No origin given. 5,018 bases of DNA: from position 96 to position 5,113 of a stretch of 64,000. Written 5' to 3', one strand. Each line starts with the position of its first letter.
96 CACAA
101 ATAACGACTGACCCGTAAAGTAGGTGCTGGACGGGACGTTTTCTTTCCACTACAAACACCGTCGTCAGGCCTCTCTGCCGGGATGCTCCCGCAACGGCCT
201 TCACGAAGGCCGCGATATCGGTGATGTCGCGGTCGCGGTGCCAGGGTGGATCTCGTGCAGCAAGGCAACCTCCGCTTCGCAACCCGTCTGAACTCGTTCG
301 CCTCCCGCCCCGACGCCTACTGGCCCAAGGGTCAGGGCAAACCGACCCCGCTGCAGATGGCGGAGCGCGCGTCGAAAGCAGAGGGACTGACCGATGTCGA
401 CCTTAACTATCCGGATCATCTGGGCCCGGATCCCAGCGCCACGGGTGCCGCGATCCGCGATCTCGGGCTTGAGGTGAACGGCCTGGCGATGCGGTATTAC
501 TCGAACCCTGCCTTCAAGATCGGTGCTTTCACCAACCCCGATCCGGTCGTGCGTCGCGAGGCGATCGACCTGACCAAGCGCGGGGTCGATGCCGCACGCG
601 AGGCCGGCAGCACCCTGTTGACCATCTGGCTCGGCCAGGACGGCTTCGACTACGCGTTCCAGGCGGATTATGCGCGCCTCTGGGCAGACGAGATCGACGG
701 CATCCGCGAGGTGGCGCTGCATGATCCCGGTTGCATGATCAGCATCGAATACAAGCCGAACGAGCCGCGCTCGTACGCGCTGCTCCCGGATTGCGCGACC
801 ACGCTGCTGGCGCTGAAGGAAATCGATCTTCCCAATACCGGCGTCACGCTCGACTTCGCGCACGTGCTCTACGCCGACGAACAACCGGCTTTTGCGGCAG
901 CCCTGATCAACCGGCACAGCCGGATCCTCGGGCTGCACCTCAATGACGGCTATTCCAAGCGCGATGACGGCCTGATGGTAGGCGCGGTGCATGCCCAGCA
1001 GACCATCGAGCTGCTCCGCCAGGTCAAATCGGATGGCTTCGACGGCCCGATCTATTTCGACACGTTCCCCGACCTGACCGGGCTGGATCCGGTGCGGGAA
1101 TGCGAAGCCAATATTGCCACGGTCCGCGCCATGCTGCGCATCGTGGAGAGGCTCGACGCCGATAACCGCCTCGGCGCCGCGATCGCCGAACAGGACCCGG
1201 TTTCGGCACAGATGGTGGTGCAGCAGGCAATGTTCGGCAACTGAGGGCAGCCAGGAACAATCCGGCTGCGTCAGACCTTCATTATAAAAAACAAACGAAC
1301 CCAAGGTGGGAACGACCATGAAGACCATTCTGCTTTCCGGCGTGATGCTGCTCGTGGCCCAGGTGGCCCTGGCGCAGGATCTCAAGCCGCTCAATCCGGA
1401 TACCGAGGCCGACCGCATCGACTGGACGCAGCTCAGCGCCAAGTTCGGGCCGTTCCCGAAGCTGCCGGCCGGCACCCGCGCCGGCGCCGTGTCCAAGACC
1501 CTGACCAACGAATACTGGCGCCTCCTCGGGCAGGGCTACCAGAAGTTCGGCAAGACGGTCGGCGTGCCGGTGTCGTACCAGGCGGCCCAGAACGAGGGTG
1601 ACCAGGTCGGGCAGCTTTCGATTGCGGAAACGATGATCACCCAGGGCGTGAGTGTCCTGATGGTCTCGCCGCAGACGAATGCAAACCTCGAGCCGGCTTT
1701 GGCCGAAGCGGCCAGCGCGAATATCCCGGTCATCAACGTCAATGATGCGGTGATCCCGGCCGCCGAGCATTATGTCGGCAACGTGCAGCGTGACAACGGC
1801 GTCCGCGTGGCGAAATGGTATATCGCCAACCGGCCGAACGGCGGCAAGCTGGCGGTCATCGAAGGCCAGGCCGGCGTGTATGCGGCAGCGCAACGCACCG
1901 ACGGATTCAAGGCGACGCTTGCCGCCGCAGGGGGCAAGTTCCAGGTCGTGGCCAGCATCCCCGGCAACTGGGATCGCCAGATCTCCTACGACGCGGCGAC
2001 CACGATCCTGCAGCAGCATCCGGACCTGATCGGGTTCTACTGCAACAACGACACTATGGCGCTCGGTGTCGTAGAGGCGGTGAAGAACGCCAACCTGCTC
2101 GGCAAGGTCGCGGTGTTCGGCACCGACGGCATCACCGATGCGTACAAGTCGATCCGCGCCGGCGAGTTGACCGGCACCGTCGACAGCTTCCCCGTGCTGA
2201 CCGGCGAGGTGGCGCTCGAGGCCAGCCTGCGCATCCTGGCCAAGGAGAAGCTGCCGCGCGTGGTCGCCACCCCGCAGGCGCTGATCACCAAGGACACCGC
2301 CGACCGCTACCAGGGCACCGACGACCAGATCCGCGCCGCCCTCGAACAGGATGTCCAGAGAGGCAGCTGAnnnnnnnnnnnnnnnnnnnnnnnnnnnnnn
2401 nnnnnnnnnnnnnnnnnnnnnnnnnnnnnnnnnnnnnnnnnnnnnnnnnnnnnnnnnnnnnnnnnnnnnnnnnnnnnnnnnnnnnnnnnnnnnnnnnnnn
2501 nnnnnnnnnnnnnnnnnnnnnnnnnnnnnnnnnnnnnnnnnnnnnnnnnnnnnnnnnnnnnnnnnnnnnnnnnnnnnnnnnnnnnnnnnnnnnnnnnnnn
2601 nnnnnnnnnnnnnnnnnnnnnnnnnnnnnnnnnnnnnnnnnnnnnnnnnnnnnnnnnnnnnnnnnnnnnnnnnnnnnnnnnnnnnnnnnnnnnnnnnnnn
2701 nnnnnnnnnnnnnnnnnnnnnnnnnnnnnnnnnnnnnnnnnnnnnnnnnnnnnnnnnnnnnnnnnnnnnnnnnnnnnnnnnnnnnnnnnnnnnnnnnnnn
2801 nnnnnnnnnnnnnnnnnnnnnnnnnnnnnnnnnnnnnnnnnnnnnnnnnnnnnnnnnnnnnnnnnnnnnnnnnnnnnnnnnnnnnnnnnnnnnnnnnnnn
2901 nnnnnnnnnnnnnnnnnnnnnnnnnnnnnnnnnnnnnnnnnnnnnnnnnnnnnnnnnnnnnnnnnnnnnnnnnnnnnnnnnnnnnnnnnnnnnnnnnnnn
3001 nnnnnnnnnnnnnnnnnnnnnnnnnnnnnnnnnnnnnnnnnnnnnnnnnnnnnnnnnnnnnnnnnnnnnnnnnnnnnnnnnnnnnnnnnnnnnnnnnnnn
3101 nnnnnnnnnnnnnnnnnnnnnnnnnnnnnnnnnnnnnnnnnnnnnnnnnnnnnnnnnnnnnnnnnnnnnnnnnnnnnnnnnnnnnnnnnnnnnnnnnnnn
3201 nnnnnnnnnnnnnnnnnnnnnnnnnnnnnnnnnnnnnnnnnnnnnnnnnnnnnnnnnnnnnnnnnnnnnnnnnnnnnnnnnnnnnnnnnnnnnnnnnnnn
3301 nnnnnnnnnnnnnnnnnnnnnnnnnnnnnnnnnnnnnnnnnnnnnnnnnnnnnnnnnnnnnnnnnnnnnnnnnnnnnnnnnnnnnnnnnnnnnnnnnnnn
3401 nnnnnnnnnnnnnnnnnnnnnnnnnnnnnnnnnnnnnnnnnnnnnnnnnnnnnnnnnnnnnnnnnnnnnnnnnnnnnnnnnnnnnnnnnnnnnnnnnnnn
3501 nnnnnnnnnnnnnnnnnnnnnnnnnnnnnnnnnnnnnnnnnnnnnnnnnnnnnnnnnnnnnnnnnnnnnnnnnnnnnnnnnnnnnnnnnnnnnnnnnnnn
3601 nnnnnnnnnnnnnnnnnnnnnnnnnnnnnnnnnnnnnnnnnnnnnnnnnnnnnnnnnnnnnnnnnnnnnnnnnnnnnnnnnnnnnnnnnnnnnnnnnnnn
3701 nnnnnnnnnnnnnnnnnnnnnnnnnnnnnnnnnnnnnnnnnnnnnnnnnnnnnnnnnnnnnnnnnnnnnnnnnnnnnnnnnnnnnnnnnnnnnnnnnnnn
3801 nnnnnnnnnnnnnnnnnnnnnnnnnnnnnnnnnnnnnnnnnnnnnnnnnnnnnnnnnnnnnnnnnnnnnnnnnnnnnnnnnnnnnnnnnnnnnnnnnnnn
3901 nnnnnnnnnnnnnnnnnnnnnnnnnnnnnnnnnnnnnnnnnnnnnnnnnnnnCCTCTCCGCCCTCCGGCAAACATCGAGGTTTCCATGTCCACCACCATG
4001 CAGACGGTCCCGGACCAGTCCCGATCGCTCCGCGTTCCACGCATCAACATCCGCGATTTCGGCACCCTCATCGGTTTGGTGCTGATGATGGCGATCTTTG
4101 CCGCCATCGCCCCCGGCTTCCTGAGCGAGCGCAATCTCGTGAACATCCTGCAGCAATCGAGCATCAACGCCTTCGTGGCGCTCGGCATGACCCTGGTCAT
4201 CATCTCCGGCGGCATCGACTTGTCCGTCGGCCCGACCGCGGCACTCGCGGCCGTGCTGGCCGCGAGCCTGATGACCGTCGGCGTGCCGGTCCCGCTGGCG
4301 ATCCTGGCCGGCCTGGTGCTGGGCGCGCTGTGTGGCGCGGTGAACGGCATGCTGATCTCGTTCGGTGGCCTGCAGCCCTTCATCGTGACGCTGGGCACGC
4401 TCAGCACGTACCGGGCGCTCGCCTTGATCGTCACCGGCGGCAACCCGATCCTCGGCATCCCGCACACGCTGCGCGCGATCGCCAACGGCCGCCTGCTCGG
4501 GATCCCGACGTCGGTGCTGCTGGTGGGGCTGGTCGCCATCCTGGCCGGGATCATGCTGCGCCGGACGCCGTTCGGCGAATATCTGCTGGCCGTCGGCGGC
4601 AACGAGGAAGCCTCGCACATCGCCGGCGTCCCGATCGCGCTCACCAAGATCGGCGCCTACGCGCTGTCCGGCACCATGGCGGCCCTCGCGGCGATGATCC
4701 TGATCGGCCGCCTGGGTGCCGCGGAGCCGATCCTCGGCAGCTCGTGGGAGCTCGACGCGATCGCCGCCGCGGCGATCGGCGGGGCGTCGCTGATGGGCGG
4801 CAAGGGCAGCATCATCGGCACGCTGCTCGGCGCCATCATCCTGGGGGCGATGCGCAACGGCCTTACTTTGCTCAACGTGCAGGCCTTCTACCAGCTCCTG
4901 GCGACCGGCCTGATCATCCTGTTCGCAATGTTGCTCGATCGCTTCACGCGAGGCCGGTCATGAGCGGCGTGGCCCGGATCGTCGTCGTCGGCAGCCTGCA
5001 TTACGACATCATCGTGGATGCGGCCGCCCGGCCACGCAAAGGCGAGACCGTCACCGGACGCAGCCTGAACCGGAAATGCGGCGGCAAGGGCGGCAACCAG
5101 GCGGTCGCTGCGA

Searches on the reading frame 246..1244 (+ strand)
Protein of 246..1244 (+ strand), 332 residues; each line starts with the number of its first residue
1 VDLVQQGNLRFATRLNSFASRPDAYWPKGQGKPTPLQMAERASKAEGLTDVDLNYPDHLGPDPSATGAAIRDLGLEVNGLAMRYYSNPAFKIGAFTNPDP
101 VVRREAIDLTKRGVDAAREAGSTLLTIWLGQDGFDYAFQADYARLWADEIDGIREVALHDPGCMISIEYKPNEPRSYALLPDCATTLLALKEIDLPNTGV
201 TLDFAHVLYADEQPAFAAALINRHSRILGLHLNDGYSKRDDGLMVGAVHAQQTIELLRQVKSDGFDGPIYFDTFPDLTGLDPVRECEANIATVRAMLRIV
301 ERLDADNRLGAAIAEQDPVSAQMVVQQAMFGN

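Call 13: search_protein_families(library=pfam, proteins=[window:246-1244:+], max_evalue=0.001)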
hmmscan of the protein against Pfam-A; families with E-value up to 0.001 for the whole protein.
window:246-1244:+ (332 aa): 1 family
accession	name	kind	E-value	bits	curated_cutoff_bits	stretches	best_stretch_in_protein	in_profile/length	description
PF01261.30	AP_endonuc_2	-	1.3e-19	71.3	31.1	1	60-277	26-233/249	Xylose isomerase-like TIM barrel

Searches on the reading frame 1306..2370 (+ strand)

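Call 13: search_protein_families(library=pfam, proteins=[window:1306-2370:+], max_evalue=0.001)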
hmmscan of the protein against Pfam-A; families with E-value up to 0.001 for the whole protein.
window:1306-2370:+ (354 aa): 4 families
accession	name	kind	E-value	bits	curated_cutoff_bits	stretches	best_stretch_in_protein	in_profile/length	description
PF13407.12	Peripla_BP_4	-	2.5e-50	171.9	35.1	1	62-315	4-258/258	Periplasmic binding protein domain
PF00532.27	Peripla_BP_1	-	2.5e-15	57.1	22.2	1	60-295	5-245/281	Periplasmic binding proteins and sugar binding domain of LacI family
PF13377.12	Peripla_BP_3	-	5.7e-09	36.7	26.5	1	185-331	15-166/167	Periplasmic binding protein-like domain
PF13458.12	Peripla_BP_6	-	2.5e-06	27.8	31.7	1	83-292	37-244/343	Periplasmic binding protein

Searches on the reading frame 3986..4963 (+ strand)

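Call 13: search_protein_families(library=pfam, proteins=[window:3986-4963:+], max_evalue=0.001)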
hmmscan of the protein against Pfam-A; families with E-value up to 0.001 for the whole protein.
window:3986-4963:+ (325 aa): 1 family
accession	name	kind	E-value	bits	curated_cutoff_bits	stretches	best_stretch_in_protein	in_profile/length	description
PF02653.21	BPD_transp_2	-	1.3e-39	136.5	26.8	1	50-313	1-268/269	Branched-chain amino acid transport system / permease component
